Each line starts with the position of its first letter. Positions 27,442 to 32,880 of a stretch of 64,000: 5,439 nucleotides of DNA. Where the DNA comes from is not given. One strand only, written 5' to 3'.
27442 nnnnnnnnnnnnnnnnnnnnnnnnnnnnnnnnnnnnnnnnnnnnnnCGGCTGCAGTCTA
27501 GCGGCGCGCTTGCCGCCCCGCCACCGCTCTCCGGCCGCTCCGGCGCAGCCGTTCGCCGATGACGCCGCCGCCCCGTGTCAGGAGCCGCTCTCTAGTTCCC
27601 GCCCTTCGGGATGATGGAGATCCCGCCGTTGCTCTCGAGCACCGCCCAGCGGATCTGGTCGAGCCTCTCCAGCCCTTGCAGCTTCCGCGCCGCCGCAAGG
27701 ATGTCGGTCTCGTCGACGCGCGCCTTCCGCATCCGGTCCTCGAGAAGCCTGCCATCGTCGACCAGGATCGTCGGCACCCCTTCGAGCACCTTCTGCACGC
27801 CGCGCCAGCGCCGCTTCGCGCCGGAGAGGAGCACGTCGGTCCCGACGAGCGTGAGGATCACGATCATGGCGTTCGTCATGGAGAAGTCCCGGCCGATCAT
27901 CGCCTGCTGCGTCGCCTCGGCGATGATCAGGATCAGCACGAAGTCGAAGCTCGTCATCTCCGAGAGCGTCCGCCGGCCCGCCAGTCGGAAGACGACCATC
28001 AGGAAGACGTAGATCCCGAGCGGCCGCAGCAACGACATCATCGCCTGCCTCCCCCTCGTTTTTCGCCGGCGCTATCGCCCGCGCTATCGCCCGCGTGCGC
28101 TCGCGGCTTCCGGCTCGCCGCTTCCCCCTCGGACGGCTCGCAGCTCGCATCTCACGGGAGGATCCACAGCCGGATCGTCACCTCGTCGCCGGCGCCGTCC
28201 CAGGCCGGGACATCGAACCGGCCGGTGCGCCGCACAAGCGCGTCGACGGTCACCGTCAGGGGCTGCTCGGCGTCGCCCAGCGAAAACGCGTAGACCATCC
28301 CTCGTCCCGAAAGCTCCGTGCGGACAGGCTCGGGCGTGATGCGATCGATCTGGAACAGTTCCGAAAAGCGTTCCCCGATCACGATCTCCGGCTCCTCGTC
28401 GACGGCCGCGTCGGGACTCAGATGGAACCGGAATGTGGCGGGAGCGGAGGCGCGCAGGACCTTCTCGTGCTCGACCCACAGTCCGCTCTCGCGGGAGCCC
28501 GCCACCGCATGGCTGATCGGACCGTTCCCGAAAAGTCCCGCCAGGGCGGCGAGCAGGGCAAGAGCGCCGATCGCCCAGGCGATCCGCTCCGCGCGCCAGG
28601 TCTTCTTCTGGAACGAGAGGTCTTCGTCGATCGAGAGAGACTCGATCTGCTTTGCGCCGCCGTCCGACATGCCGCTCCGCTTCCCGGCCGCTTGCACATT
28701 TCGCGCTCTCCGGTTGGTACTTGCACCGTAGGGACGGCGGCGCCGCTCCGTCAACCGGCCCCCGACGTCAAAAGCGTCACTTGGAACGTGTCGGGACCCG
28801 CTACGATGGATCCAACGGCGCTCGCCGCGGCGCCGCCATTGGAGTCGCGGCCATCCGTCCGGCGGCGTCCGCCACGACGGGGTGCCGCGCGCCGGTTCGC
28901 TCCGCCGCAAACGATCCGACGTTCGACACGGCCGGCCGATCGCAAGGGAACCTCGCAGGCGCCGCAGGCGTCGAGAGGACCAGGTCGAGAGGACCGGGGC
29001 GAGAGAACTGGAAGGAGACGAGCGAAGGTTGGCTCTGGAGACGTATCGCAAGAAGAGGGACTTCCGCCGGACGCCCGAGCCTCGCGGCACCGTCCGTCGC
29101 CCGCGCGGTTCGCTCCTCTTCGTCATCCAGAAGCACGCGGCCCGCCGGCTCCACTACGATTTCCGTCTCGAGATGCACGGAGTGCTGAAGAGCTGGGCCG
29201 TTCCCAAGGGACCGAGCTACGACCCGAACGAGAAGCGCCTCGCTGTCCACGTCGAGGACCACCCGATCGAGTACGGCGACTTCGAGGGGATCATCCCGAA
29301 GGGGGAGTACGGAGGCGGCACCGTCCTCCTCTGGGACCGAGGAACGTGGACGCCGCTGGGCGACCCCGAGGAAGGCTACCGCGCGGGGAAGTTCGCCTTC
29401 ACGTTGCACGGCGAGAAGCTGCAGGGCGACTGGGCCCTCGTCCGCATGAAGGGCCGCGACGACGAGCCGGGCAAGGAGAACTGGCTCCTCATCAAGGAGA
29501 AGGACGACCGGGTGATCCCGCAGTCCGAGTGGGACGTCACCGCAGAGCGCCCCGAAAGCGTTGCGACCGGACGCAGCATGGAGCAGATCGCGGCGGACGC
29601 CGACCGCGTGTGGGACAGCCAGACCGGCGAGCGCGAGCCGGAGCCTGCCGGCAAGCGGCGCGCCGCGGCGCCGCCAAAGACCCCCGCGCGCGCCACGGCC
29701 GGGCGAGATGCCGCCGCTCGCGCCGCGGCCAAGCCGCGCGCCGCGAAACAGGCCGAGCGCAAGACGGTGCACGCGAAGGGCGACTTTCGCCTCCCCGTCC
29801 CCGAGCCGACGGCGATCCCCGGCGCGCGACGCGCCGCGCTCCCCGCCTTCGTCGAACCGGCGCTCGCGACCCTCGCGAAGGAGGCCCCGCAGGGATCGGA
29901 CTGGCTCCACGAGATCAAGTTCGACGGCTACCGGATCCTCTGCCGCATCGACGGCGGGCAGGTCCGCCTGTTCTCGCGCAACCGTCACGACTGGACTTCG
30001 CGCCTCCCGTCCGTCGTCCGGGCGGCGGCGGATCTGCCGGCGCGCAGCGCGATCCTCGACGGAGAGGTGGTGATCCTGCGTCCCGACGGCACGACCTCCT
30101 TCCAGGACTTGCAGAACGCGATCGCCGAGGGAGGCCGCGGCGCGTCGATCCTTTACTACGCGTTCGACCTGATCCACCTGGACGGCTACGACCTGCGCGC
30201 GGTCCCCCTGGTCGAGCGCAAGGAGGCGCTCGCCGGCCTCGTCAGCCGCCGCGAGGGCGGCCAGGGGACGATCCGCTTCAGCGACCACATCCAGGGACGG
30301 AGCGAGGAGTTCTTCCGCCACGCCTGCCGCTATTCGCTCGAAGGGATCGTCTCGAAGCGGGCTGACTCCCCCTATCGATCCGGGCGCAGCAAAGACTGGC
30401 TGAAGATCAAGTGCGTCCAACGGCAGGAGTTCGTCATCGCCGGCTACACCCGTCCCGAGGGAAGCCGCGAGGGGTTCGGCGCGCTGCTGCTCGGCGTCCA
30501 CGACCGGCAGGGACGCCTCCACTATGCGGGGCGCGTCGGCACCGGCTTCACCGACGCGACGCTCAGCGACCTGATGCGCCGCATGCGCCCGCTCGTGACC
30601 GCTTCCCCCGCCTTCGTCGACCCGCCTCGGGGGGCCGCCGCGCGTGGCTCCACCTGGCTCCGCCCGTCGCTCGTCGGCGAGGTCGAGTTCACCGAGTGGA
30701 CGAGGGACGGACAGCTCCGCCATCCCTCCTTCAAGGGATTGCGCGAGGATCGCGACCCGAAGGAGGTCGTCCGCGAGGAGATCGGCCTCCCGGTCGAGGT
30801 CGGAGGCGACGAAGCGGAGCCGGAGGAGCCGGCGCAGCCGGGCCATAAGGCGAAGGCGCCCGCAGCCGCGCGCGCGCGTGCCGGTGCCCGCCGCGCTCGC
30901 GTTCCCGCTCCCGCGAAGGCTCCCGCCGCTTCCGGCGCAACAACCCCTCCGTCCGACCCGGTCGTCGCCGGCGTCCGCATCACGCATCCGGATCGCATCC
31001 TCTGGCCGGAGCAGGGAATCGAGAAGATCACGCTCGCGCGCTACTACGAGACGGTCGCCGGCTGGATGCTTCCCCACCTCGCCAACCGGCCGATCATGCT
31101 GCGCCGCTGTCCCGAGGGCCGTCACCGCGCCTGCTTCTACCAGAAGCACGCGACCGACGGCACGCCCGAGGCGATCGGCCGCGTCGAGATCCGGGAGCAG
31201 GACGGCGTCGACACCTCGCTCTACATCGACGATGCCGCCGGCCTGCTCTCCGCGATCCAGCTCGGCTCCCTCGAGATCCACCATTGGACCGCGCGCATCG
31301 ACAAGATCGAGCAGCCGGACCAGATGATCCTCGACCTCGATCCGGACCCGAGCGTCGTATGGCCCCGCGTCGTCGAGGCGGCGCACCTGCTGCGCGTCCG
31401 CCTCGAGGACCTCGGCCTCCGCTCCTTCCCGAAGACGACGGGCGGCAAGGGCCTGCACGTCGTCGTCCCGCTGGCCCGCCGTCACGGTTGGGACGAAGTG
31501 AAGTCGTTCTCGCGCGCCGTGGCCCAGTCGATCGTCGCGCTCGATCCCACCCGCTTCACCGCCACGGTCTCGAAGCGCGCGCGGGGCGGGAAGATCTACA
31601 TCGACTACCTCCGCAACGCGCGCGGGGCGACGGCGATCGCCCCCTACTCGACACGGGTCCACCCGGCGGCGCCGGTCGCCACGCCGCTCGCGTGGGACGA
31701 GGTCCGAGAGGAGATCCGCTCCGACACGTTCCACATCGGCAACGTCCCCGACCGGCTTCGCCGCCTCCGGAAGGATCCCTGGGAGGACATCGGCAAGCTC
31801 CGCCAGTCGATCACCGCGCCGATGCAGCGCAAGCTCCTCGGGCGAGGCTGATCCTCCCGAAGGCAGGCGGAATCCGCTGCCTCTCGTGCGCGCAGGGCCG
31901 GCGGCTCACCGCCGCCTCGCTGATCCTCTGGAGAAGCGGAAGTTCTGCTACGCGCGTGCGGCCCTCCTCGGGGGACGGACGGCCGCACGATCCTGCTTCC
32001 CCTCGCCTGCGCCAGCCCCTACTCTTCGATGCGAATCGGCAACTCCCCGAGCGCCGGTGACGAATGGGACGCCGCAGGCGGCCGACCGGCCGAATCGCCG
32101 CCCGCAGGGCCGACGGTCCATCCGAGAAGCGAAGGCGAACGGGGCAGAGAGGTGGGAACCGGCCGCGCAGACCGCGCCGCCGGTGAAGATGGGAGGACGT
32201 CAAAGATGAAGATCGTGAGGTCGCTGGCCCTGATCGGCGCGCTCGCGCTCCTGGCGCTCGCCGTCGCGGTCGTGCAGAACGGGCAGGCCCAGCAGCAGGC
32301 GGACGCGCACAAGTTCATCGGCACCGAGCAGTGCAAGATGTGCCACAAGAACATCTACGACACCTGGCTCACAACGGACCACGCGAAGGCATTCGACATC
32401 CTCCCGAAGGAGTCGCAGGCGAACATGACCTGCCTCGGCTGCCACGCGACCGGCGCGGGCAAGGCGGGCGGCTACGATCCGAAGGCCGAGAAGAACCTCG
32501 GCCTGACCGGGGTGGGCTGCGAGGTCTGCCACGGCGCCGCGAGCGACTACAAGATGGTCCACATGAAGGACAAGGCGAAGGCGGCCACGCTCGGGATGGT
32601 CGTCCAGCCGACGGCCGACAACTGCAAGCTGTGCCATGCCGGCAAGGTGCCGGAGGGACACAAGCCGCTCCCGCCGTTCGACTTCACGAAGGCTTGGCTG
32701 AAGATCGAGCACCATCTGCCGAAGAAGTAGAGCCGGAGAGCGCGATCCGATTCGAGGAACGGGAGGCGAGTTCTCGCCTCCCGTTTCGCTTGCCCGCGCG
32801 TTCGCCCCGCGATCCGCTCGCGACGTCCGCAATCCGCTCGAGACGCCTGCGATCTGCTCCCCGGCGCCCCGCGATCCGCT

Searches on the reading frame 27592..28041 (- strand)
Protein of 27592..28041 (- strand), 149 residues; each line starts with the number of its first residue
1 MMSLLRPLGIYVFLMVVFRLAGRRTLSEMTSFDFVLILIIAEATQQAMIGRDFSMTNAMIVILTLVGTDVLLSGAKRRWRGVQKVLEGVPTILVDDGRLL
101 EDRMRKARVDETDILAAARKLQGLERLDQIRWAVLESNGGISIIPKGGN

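Call 69: search_protein_families(library=pfam, proteins=[window:27592-28041:-], max_evalue=0.0001)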
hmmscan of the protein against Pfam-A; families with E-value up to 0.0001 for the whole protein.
window:27592-28041:- (149 aa): 1 family
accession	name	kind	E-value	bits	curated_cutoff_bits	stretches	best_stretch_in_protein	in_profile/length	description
PF04239.17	DUF421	-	6.2e-13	48.8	23.6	1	78-147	2-70/129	YetF C-terminal domain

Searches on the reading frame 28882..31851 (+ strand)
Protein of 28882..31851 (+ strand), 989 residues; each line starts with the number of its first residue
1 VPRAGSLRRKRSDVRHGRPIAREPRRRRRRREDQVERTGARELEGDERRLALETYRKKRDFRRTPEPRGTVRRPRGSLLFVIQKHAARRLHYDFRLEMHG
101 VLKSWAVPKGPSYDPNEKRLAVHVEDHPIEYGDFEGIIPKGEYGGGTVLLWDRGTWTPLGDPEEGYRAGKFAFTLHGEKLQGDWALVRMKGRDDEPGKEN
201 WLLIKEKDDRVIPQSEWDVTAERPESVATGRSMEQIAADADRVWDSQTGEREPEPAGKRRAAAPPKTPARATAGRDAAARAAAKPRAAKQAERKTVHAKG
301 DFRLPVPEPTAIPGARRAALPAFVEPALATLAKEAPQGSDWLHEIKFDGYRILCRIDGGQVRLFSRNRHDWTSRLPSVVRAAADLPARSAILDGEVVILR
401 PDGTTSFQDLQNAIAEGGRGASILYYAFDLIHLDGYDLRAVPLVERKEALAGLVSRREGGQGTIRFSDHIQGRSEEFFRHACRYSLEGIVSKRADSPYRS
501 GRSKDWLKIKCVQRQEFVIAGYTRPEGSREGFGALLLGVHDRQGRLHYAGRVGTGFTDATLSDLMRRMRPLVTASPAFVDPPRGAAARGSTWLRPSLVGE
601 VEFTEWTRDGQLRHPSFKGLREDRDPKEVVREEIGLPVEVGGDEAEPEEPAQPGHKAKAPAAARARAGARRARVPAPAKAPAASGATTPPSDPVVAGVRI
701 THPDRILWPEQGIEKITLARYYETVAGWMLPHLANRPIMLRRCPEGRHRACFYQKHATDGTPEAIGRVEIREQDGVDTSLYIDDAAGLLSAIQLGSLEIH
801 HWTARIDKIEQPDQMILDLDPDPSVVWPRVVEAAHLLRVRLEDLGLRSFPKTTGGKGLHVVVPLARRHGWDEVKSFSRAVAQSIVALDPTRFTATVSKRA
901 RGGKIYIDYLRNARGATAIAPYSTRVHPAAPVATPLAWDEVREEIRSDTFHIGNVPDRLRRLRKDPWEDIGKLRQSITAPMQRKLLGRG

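Call 50: search_protein_families(library=pfam, proteins=[window:28882-31851:+], max_evalue=0.001)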
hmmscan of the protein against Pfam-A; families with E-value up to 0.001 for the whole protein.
window:28882-31851:+ (989 aa): 5 families
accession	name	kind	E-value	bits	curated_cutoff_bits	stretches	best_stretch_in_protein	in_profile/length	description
PF21686.3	LigD_Prim-Pol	-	9.2e-93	310.9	27.4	1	715-967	2-254/254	LigD, primase-polymerase domain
PF13298.12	LigD_N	-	1.1e-45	154.6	31.1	1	83-188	1-107/107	DNA Ligase D 3'-phosphoesterase domain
PF04679.21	DNA_ligase_A_C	-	5.7e-31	107.2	27.5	1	529-624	2-94/94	ATP dependent DNA ligase C terminal region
PF01068.26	DNA_ligase_A_M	-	1.9e-29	103.3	26.2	1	337-510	18-204/204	ATP dependent DNA ligase domain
PF01896.25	DNA_primase_S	-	8.1e-06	26.7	26.8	1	818-938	4-163/163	DNA primase small subunit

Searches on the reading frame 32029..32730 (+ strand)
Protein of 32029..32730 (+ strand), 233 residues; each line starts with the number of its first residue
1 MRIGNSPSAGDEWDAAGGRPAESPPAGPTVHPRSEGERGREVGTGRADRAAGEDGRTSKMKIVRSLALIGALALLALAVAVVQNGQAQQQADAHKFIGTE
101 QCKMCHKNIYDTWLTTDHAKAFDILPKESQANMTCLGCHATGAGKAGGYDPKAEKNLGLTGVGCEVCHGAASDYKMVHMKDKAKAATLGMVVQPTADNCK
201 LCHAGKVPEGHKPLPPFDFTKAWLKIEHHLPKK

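Call 50: search_protein_families(library=pfam, proteins=[window:32029-32730:+], max_evalue=0.001)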
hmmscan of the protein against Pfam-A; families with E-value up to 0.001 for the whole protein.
window:32029-32730:+ (233 aa): 6 families
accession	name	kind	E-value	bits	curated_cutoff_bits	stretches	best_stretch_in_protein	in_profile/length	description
PF13435.11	Cytochrome_C554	-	1.4e-15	58.4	20.8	1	101-169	1-84/84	Cytochrome c554 and c-prime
PF14522.11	Cytochrome_C7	-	1e-06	28.9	24.8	0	93-141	7-50/67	Cytochrome c7 and related cytochrome c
PF22113.1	Mtrc-MtrF_II-IV_dom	-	2.6e-05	24.3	30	0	93-205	22-129/176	Outer membrane cytochrome MtrC/MtrF-like, domains II/IV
PF14537.11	Cytochrom_c3_2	-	0.00016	22.5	25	0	130-205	4-66/79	Cytochrome c3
PF09699.15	Paired_CXXCH_1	-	0.0002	21.4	20.6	0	94-142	1-39/41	Doubled CXXCH motif (Paired_CXXCH_1)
PF03264.19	Cytochrom_NNT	-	0.00051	20.3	24.1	0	86-140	112-165/174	NapC/NirT cytochrome c family, N-terminal region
